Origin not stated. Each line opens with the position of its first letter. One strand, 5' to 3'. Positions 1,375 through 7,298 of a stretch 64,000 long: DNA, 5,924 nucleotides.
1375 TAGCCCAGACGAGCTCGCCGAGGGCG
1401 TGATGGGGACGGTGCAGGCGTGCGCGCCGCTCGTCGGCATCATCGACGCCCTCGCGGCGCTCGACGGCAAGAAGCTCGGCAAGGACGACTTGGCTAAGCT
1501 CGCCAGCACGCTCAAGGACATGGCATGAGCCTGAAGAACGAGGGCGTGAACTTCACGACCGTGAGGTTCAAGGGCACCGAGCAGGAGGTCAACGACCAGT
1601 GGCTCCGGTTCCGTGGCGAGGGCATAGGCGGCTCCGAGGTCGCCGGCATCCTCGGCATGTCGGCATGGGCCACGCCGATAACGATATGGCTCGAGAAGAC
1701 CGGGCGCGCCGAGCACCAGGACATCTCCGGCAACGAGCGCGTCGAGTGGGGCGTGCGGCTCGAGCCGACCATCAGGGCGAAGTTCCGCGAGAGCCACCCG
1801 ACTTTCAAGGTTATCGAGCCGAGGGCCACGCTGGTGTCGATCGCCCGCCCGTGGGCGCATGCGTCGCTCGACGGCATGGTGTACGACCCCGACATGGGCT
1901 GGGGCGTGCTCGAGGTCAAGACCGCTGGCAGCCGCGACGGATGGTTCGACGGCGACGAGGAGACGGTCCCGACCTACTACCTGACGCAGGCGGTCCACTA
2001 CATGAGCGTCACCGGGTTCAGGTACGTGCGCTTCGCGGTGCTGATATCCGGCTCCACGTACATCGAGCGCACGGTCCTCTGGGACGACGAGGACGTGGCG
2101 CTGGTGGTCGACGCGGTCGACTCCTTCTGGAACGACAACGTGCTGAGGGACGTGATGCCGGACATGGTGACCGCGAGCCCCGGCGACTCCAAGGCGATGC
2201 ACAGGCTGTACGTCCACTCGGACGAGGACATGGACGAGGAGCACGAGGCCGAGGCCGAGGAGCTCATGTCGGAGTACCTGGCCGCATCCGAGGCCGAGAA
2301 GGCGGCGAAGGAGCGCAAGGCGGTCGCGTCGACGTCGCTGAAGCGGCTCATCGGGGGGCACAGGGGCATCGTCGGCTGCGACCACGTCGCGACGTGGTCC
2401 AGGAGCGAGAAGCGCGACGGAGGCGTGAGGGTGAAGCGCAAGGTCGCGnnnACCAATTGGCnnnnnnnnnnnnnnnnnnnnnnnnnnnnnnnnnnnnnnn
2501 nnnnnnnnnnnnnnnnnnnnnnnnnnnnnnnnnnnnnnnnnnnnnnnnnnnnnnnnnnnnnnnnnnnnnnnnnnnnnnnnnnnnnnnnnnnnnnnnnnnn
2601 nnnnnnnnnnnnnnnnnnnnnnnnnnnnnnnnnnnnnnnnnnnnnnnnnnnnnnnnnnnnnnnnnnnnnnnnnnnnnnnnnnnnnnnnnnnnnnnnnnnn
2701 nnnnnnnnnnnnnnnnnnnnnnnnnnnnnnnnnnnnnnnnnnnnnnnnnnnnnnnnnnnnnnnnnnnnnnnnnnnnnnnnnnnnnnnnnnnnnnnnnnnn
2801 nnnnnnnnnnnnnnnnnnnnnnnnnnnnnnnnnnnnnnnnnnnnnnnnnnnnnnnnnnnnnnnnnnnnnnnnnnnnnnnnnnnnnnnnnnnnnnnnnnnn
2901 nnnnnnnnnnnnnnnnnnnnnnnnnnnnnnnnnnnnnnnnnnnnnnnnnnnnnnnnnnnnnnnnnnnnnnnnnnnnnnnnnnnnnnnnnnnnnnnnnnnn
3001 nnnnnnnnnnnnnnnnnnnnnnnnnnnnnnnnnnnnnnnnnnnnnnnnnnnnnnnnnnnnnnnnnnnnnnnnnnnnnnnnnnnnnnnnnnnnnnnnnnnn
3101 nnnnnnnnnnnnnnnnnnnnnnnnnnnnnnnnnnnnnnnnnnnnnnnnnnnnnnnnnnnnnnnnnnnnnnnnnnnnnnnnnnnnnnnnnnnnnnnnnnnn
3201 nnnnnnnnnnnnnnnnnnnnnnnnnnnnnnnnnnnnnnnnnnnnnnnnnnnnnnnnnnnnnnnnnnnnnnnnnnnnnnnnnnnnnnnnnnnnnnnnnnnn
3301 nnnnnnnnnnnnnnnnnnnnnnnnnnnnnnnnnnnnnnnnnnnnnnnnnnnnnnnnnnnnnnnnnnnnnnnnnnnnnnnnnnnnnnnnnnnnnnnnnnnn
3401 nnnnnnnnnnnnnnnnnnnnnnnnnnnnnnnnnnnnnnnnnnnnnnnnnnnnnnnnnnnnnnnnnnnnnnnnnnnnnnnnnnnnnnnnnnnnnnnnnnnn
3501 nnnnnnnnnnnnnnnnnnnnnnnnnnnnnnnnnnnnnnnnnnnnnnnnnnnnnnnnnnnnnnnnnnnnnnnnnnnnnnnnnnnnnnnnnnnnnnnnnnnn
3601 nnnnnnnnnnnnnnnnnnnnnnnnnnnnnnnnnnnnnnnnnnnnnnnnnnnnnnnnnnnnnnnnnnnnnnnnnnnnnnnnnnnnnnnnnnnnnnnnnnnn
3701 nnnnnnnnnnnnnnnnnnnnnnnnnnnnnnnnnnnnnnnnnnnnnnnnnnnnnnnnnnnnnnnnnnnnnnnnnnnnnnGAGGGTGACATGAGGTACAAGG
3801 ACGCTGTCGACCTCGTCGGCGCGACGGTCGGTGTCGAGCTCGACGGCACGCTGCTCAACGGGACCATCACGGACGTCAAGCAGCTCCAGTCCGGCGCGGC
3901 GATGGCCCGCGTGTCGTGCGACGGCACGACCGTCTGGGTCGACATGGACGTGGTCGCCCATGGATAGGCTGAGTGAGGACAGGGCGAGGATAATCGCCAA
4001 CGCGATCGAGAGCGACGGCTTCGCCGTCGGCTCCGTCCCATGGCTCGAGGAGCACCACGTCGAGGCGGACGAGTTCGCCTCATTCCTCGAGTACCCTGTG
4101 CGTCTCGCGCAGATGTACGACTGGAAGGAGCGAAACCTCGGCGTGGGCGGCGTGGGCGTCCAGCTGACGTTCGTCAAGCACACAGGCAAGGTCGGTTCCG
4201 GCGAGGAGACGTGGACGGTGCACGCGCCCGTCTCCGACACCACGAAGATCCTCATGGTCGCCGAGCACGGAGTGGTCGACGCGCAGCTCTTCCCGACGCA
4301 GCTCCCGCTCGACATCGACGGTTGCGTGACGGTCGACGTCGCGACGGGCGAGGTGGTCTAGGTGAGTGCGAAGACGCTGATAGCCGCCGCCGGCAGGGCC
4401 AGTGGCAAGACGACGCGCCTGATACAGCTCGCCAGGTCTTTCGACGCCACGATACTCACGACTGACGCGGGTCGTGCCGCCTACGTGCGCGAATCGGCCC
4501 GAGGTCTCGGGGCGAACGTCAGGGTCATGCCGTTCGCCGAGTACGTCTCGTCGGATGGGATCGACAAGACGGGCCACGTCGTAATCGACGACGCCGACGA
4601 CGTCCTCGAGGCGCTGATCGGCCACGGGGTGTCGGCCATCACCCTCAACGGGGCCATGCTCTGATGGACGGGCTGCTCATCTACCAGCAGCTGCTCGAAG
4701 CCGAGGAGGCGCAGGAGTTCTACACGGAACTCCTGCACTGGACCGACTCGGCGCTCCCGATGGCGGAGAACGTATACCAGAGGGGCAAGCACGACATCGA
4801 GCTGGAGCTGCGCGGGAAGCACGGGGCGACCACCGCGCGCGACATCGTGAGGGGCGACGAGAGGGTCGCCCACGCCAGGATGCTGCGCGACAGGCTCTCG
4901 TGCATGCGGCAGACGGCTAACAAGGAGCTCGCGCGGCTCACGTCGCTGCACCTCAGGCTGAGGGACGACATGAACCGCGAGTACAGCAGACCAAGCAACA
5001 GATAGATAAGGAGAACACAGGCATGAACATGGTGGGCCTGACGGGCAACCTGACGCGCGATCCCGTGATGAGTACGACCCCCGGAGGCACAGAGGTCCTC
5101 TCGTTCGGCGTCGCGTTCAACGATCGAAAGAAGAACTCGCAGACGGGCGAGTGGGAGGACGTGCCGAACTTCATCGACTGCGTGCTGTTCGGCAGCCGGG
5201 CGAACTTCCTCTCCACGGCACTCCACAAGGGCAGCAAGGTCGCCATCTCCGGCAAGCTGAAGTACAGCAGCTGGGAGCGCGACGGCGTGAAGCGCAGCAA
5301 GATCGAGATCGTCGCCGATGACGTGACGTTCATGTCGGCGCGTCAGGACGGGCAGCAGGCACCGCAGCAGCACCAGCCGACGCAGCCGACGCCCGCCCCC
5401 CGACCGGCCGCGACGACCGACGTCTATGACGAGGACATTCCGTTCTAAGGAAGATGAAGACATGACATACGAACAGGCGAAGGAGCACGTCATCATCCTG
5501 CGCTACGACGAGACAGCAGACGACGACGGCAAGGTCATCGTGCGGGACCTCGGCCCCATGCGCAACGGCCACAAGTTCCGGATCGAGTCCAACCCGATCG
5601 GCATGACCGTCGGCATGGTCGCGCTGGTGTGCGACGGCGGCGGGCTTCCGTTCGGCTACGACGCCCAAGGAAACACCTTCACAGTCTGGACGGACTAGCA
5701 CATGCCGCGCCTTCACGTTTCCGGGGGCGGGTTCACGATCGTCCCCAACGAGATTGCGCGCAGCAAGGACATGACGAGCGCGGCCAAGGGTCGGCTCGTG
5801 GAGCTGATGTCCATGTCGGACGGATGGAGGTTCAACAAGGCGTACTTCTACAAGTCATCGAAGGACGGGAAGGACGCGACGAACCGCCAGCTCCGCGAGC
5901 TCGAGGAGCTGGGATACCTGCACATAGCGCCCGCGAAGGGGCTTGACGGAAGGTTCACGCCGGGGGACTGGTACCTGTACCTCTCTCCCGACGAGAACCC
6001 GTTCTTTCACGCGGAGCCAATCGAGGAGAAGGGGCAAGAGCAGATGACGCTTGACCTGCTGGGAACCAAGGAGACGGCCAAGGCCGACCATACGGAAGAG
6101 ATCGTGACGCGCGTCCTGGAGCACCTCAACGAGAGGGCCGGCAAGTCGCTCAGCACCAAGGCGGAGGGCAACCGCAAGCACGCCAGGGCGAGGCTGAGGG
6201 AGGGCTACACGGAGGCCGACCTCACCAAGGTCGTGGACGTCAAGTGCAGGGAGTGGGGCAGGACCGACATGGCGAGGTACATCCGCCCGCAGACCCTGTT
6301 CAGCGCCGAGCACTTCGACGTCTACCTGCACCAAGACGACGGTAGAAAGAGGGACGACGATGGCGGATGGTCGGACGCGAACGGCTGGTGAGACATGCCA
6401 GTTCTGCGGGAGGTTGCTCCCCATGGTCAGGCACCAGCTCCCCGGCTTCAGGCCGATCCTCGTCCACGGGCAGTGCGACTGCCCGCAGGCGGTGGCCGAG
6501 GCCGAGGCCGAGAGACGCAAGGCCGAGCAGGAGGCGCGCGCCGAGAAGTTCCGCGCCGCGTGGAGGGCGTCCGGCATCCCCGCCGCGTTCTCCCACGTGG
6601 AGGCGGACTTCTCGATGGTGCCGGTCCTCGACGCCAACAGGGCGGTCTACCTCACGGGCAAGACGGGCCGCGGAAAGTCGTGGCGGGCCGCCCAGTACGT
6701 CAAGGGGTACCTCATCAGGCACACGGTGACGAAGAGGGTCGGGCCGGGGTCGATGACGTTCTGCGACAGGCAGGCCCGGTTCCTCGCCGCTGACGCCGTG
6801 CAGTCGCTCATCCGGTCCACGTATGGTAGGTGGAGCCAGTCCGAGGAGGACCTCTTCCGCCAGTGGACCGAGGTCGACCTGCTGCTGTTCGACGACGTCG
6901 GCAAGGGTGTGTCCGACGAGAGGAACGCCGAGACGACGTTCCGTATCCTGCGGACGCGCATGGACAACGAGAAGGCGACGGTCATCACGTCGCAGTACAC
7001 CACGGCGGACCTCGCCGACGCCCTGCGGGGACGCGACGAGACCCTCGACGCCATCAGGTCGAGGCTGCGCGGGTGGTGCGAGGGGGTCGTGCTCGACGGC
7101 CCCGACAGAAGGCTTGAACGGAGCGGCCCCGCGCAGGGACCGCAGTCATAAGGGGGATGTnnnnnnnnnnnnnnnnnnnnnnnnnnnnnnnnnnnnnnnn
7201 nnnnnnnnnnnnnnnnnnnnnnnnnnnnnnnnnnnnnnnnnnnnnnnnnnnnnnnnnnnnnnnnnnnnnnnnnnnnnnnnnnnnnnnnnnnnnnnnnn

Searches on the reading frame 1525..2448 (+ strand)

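Call 10: search_protein_families(library=phrogs, proteins=[window:1525-2448:+], max_evalue=0.001)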
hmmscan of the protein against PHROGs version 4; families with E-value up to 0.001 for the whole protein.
window:1525-2448:+ (308 aa): 2 families
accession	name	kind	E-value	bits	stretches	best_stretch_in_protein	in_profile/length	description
phrog_434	-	DNA, RNA and nucleotide metabolism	1.2e-71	242.9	1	10-297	43-327/372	RecE-like recombination exonuclease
phrog_19855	-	head and packaging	0.00016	20.3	1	8-90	451-535/1257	virion structural protein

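Call 11: search_protein_families(library=pfam, proteins=[window:1525-2448:+], max_evalue=0.001)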
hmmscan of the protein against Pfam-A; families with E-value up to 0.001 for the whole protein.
window:1525-2448:+ (308 aa): 1 family
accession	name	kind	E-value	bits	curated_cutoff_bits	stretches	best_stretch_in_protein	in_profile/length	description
PF09588.16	YqaJ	-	6.7e-28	98.3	22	1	25-165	1-149/150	YqaJ-like viral recombinase domain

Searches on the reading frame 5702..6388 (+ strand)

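Call 61: search_protein_families(library=phrogs, proteins=[window:5702-6388:+], max_evalue=0.001)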
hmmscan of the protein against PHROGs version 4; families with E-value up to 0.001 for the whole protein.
window:5702-6388:+ (229 aa): 13 families
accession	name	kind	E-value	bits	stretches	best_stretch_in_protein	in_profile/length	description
phrog_428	-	DNA, RNA and nucleotide metabolism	1.1e-39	137.9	1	8-216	87-315/455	replication initiation protein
phrog_20981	-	unknown function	1.9e-23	84.6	1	122-219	164-261/293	-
phrog_1163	-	unknown function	1.4e-22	81.7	1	117-218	158-257/273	-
phrog_22793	-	unknown function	6.5e-13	49.6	1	136-212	60-136/177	-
phrog_1456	-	DNA, RNA and nucleotide metabolism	3.8e-11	43.6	1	10-131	12-123/365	DNA binding protein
phrog_4707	-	DNA, RNA and nucleotide metabolism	2.2e-10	41.6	1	11-134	17-139/409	replication initiation protein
phrog_23842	-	unknown function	4.8e-10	40.2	1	10-118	24-133/317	-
phrog_1701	-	DNA, RNA and nucleotide metabolism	1.1e-07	33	1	112-213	198-300/323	DnaD-like helicase loader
phrog_186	-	DNA, RNA and nucleotide metabolism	5.3e-06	27.3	1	7-94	18-111/308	DnaD-like helicase loader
phrog_270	-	DNA, RNA and nucleotide metabolism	6.3e-06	26.8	1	7-143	28-152/383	replication initiation protein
phrog_11718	-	unknown function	5e-05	24.6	1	17-78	18-79/105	-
phrog_37920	-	DNA, RNA and nucleotide metabolism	0.00015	22.1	1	23-85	24-86/245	HTH DNA binding protein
phrog_27492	-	unknown function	0.00058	20.4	0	22-73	35-87/304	-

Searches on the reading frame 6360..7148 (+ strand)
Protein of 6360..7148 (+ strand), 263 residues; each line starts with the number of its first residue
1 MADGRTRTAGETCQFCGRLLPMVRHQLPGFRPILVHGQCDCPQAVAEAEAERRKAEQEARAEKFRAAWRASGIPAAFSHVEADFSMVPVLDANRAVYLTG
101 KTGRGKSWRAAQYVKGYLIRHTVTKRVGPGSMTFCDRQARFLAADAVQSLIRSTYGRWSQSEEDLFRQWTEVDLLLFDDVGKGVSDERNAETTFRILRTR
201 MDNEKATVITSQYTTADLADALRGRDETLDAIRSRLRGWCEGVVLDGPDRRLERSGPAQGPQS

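Call 61: search_protein_families(library=phrogs, proteins=[window:6360-7148:+], max_evalue=0.001)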
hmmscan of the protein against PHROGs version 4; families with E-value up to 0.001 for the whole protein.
window:6360-7148:+ (263 aa): 3 families
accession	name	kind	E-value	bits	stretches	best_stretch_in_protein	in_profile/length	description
phrog_50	-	DNA, RNA and nucleotide metabolism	9.3e-28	98.6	1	5-256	270-515/570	DnaC-like helicase loader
phrog_3277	-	DNA, RNA and nucleotide metabolism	7.7e-15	56.1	1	93-254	10-156/168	DnaC-like helicase loader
phrog_26922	-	DNA, RNA and nucleotide metabolism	0.00017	23.1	1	162-225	2-65/92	DnaC-like helicase loader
